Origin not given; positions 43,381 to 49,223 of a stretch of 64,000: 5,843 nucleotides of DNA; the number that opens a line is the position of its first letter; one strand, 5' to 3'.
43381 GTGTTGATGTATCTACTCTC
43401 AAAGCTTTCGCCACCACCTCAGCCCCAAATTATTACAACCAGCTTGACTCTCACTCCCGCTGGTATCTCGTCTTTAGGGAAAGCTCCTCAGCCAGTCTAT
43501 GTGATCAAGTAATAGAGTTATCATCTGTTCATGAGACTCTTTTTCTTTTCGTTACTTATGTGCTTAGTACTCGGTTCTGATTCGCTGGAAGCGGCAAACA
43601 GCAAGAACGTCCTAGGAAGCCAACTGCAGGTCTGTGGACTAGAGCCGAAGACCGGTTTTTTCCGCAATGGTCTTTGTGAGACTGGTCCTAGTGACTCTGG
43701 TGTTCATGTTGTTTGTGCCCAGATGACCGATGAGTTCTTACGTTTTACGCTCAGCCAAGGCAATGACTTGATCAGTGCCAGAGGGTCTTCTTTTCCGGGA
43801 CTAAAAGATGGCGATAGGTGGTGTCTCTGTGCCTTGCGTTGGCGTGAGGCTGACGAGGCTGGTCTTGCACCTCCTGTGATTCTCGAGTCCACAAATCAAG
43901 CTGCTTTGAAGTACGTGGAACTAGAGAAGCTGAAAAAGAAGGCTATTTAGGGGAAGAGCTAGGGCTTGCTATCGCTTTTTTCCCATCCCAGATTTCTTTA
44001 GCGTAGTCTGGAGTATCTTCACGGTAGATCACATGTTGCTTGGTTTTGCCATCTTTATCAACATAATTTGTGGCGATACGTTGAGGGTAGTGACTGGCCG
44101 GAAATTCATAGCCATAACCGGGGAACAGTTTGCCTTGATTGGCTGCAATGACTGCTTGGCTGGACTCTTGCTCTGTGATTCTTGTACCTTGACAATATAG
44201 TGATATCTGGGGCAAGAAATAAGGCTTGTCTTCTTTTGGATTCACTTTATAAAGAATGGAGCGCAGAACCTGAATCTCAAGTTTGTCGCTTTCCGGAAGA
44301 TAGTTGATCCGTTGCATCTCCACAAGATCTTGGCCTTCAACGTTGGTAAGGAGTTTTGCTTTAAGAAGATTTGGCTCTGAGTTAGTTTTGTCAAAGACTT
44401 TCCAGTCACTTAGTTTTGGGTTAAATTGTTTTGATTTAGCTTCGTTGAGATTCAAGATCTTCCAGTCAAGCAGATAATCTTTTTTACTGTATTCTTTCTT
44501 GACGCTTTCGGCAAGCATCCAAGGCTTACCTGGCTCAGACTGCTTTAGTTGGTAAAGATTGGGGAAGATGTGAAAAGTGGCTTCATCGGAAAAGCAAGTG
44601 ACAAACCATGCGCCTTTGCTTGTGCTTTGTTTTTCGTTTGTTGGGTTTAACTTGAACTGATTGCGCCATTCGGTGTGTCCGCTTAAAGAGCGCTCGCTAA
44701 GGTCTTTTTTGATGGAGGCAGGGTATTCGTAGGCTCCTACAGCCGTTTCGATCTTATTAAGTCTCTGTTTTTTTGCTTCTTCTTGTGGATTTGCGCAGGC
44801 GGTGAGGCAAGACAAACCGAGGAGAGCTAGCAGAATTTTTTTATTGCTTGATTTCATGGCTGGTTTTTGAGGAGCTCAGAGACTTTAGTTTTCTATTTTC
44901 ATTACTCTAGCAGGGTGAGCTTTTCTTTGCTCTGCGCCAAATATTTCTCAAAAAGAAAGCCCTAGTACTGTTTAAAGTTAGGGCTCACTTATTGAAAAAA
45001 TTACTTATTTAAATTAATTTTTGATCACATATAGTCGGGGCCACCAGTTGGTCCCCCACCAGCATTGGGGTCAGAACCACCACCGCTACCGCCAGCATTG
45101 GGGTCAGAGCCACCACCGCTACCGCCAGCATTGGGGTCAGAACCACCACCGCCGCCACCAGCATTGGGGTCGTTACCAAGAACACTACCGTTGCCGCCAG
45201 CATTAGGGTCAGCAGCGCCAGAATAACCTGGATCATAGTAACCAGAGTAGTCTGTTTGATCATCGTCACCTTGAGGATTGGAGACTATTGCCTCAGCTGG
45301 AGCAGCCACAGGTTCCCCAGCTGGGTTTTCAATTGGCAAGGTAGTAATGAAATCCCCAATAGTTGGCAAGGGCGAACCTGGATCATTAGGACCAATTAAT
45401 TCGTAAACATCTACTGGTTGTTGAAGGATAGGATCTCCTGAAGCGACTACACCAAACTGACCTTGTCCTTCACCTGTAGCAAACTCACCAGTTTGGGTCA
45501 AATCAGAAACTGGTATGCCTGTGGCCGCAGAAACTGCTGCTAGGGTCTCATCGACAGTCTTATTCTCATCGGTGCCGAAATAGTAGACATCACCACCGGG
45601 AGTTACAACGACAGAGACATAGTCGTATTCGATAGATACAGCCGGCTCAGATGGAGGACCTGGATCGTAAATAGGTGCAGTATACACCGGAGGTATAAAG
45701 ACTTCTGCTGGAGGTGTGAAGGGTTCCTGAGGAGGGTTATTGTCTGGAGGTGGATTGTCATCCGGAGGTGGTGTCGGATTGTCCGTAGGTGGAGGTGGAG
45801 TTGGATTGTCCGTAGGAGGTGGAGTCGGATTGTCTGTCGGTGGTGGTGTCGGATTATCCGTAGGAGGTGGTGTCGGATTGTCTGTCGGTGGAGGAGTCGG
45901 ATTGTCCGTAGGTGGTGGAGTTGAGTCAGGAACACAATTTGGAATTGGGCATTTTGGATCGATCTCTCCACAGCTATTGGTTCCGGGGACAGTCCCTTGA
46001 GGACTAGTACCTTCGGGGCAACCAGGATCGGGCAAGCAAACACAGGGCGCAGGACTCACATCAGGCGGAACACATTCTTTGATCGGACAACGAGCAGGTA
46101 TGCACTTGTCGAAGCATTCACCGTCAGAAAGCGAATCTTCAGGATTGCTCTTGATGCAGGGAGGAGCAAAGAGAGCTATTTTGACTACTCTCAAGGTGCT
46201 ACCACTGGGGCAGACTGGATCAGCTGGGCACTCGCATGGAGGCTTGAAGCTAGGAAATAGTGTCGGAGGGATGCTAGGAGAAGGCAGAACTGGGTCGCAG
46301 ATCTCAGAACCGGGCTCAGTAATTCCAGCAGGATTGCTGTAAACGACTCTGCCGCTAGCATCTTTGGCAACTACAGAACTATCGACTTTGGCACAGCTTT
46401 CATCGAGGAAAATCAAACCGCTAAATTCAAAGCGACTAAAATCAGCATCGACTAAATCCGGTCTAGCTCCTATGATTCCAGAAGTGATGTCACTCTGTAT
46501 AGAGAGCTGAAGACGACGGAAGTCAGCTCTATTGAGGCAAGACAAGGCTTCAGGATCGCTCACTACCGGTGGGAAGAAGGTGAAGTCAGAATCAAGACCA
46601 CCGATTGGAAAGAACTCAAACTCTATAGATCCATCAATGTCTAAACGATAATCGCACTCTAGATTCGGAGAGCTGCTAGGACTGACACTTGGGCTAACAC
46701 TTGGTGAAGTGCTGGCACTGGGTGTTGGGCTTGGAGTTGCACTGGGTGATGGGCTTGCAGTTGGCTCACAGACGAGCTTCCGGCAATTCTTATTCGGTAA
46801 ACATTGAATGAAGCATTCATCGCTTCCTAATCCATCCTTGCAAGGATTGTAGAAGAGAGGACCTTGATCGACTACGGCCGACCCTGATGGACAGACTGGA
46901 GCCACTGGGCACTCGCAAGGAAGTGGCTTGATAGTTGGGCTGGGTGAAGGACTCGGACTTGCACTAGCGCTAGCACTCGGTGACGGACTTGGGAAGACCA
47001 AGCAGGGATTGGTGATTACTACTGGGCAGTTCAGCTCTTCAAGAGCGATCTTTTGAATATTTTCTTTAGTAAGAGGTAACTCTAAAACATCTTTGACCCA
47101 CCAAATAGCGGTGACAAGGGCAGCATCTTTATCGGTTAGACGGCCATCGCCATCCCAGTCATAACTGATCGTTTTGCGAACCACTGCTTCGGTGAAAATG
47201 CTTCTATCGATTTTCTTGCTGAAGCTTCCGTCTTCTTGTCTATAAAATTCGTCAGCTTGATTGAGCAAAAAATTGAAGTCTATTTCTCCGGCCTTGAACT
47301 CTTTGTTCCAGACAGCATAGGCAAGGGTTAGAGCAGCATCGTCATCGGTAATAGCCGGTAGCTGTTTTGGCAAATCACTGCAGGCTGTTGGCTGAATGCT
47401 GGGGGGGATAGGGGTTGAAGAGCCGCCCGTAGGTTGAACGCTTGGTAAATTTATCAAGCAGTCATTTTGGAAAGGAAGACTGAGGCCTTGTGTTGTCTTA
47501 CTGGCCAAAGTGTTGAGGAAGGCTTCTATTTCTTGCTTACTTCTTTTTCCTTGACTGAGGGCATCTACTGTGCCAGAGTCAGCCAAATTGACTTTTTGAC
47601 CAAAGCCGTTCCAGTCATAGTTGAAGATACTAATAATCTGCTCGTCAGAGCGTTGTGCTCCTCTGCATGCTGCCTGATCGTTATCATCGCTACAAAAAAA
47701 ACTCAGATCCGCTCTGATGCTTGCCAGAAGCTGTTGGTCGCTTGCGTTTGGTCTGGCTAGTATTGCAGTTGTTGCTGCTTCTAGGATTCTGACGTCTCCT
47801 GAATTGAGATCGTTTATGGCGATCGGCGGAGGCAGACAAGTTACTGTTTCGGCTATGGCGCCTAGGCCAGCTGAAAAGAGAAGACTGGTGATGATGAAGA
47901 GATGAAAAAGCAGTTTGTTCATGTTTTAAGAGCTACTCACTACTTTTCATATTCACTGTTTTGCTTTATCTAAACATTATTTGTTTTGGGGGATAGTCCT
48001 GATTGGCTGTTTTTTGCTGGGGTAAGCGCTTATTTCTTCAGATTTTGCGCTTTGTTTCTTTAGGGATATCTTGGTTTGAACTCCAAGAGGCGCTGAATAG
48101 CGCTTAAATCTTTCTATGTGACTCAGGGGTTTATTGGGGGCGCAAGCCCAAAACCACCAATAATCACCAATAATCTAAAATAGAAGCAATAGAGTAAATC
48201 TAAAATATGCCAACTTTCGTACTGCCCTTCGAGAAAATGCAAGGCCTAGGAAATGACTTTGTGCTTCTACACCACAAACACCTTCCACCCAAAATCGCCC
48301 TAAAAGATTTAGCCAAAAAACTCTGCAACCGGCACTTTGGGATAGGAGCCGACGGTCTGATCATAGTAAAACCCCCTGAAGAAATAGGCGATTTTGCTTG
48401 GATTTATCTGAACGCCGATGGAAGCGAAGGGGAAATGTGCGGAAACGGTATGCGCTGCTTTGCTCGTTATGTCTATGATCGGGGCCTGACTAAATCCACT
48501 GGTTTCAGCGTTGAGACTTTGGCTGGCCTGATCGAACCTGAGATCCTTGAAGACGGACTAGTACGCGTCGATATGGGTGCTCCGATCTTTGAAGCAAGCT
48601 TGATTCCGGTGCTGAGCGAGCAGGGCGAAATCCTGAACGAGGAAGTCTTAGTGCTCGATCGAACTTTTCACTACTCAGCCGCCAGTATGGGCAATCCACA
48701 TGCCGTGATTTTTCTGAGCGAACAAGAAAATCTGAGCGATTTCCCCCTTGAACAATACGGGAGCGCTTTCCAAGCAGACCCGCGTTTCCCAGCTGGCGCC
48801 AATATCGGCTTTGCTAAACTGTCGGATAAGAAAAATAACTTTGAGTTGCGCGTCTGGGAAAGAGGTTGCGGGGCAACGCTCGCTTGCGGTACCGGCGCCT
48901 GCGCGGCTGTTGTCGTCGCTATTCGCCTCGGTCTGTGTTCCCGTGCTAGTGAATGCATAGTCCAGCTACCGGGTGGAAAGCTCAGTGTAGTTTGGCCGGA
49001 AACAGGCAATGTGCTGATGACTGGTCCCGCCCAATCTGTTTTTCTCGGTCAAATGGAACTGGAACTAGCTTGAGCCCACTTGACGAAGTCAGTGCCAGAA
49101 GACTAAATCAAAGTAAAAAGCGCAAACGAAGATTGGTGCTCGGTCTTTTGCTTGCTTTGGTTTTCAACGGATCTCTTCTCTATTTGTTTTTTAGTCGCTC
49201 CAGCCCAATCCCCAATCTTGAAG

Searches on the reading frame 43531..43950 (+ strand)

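Call 10: search_protein_families(library=pfam, max_evalue=0.01, proteins=[window:43531-43950:+])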
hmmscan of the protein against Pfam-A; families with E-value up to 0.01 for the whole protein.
window:43531-43950:+ (139 aa): 1 family
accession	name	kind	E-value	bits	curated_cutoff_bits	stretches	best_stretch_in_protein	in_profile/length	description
PF09996.14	DUF2237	-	6e-49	165.2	25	1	25-137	1-114/115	Uncharacterized protein conserved in bacteria (DUF2237)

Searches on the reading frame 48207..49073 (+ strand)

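Call 10: search_protein_families(library=pfam, max_evalue=0.01, proteins=[window:48207-49073:+])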
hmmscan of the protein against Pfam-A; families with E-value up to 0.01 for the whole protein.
window:48207-49073:+ (288 aa): 2 families
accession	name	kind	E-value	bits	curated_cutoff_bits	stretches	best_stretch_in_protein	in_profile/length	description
PF01678.24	DAP_epimerase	-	2.6e-57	192.6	34.7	2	9-127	2-119/121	Diaminopimelate epimerase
PF05544.16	Pro_racemase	-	0.00099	18.7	27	1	50-116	56-125/325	Proline racemase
